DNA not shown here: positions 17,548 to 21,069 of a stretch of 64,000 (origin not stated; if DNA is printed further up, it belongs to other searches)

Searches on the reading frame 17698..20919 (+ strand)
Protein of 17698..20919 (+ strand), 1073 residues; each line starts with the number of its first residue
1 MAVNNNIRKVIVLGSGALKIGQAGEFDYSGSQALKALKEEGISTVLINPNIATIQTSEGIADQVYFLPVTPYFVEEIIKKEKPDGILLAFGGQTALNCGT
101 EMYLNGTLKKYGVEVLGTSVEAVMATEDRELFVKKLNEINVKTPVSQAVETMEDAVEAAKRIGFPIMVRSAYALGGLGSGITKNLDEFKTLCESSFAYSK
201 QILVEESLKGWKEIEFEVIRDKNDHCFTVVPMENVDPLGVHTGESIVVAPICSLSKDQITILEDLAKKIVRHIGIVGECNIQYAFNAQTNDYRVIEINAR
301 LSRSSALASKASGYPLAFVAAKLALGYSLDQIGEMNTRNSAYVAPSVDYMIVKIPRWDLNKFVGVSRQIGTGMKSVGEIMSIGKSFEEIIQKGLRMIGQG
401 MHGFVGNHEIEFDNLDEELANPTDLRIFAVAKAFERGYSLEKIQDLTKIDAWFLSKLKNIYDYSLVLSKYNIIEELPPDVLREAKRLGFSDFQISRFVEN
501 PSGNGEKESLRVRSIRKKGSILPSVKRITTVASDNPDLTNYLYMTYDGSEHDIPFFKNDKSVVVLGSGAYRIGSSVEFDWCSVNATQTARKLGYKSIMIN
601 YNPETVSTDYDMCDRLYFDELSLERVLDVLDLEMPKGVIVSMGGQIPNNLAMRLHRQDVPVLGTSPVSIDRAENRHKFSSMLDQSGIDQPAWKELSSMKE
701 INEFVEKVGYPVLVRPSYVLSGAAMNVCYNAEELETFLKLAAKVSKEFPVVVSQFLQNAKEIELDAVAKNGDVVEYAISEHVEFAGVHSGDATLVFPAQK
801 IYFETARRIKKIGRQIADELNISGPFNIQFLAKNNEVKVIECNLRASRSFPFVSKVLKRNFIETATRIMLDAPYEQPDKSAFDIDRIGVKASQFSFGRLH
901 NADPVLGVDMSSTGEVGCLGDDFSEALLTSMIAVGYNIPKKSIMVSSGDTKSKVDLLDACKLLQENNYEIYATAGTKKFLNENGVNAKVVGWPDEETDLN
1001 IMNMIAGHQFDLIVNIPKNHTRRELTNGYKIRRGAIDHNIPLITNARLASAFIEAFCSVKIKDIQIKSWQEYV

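Call 64: search_protein_families(library=pfam, proteins=[window:17698-20919:+], max_evalue=0.001)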
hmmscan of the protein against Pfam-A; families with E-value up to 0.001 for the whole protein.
window:17698-20919:+ (1073 aa): 10 families
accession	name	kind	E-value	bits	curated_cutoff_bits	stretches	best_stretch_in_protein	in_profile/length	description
PF02786.22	CPSase_L_D2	-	1.3e-96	322.6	19.8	2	128-331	1-210/211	Carbamoyl-phosphate synthase L chain, ATP binding domain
PF25596.1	CPSase_L_D1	-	2.3e-90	298.8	27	2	7-123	2-116/118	Carbamoyl phosphate synthase preATP-grasp domain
PF02787.25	CPSase_L_D3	-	6.4e-29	100.2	26.6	1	417-496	1-78/80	Carbamoyl-phosphate synthetase large chain, oligomerisation domain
PF02222.28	ATP-grasp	-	2.8e-22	79.6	27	2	681-845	2-162/179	ATP-grasp domain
PF02142.27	MGS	-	9.1e-22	77.4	24.1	1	956-1044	2-94/94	MGS-like domain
PF07478.18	Dala_Dala_lig_C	-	1.4e-17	64.3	24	2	688-843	8-173/204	D-ala D-ala ligase C-terminus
PF15632.11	ATPgrasp_Ter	-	8.4e-11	42.2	29.1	1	751-874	6-113/131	ATP-grasp in the biosynthetic pathway with Ter operon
PF01071.24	GARS_A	-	3.5e-07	30.7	27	0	680-779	8-111/194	Phosphoribosylglycinamide synthetase, ATP-grasp (A) domain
PF08443.16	RimK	-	5.1e-07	29.9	21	0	672-775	1-101/188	RimK-like ATP-grasp domain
PF02655.19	ATP-grasp_3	-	0.00015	22.3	23.2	0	128-302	3-158/160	ATP-grasp domain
